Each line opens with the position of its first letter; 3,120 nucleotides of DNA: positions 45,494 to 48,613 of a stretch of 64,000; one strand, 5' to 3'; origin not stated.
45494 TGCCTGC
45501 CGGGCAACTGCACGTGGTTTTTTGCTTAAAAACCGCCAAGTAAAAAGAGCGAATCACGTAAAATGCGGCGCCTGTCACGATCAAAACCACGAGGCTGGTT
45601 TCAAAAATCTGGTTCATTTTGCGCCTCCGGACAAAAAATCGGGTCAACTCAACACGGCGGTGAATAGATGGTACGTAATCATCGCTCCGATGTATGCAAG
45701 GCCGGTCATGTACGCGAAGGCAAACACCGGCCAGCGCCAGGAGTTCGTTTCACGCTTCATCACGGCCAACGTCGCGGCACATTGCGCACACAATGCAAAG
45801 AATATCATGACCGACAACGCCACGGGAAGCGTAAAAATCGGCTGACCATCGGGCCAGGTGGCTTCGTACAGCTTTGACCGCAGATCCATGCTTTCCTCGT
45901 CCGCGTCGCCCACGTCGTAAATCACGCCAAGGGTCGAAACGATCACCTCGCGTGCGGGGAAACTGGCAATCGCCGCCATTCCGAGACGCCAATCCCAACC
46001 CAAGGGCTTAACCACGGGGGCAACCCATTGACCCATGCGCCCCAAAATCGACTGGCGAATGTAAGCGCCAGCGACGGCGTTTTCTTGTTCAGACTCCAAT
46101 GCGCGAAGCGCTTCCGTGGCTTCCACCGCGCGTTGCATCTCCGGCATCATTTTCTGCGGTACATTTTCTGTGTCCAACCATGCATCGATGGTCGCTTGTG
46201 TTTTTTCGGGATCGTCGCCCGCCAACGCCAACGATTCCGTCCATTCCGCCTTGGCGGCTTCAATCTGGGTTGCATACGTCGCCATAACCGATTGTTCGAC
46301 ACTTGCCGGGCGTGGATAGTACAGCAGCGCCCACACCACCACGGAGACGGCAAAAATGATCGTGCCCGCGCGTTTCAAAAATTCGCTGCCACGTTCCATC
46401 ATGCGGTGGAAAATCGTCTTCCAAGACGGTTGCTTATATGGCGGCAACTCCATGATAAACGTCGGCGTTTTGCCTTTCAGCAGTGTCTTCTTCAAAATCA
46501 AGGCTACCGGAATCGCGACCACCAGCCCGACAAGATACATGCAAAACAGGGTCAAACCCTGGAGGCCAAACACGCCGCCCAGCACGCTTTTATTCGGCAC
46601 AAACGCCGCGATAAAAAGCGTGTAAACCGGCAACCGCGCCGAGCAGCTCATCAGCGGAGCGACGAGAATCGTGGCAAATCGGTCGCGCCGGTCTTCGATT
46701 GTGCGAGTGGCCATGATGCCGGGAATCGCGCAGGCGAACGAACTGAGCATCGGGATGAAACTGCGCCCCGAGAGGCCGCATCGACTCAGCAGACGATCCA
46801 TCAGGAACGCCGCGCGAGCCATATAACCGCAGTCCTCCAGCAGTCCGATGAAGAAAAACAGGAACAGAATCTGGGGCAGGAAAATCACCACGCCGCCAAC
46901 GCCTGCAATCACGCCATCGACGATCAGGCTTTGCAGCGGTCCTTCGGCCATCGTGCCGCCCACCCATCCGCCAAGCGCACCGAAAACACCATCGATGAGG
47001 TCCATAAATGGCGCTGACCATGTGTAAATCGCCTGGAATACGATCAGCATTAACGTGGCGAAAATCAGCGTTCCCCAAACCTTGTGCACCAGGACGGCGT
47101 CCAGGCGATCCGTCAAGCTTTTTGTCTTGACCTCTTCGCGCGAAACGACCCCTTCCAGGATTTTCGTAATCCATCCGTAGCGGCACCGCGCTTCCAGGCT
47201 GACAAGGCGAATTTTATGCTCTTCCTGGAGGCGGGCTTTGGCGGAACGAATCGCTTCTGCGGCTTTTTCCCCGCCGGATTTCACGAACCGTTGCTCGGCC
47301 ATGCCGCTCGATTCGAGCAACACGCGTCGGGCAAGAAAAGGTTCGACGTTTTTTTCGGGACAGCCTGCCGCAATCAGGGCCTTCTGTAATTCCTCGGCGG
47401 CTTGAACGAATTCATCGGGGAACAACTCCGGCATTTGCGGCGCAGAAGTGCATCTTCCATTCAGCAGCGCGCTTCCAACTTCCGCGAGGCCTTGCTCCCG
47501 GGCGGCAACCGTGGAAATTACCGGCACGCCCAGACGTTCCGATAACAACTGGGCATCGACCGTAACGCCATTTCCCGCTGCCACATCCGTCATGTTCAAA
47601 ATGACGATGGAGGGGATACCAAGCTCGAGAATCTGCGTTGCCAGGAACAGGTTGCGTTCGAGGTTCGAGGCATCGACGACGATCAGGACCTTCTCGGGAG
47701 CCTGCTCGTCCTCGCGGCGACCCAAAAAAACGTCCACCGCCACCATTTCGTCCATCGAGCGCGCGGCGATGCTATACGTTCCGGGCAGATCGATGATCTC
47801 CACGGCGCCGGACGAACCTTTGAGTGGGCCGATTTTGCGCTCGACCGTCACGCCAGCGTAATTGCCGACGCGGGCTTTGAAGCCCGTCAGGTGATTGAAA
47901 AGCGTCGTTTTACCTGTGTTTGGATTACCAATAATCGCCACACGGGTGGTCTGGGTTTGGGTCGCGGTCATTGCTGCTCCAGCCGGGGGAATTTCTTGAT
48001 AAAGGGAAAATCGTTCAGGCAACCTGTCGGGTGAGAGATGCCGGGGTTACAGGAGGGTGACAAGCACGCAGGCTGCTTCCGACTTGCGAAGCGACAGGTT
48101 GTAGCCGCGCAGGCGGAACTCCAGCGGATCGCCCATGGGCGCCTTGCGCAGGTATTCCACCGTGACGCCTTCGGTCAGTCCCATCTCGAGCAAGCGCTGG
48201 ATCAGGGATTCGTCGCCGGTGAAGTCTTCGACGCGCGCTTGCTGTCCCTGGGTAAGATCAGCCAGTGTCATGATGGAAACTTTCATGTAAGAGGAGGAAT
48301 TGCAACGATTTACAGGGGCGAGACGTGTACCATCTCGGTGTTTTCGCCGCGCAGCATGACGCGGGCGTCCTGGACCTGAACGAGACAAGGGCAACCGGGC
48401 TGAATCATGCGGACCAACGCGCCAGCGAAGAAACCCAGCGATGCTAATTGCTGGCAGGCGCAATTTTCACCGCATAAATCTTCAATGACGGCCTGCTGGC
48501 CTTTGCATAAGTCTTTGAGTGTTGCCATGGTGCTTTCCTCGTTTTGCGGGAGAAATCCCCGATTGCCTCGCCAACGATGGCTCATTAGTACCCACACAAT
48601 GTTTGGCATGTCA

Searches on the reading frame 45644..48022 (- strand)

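Call 30: search_protein_families(library=pfam, proteins=[window:45644-48022:-], max_evalue=0.00001)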
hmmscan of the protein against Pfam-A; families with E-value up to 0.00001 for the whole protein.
window:45644-48022:- (792 aa): 4 families
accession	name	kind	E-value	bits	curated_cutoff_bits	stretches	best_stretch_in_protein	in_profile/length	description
PF02421.24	FeoB_N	-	1.1e-53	181.4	27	1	27-183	2-153/156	Ferrous iron transport protein B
PF07670.19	Gate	-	6.7e-42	142.6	29.6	2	379-473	2-103/104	Nucleoside recognition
PF07664.17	FeoB_C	-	6.7e-20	71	26.6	1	492-544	1-54/54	Ferrous iron transport protein B C terminus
PF01926.29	MMR_HSR1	-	3.7e-17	62.9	21.9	1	27-143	1-112/113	50S ribosome-binding GTPase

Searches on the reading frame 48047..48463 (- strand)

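Call 30: search_protein_families(library=pfam, proteins=[window:48047-48463:-], max_evalue=0.00001)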
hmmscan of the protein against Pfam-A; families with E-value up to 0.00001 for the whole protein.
window:48047-48463:- (138 aa): 1 family
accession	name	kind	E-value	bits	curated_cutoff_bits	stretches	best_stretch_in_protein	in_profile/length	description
PF04023.20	FeoA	-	1.6e-22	79.8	23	1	65-136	1-73/74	FeoA domain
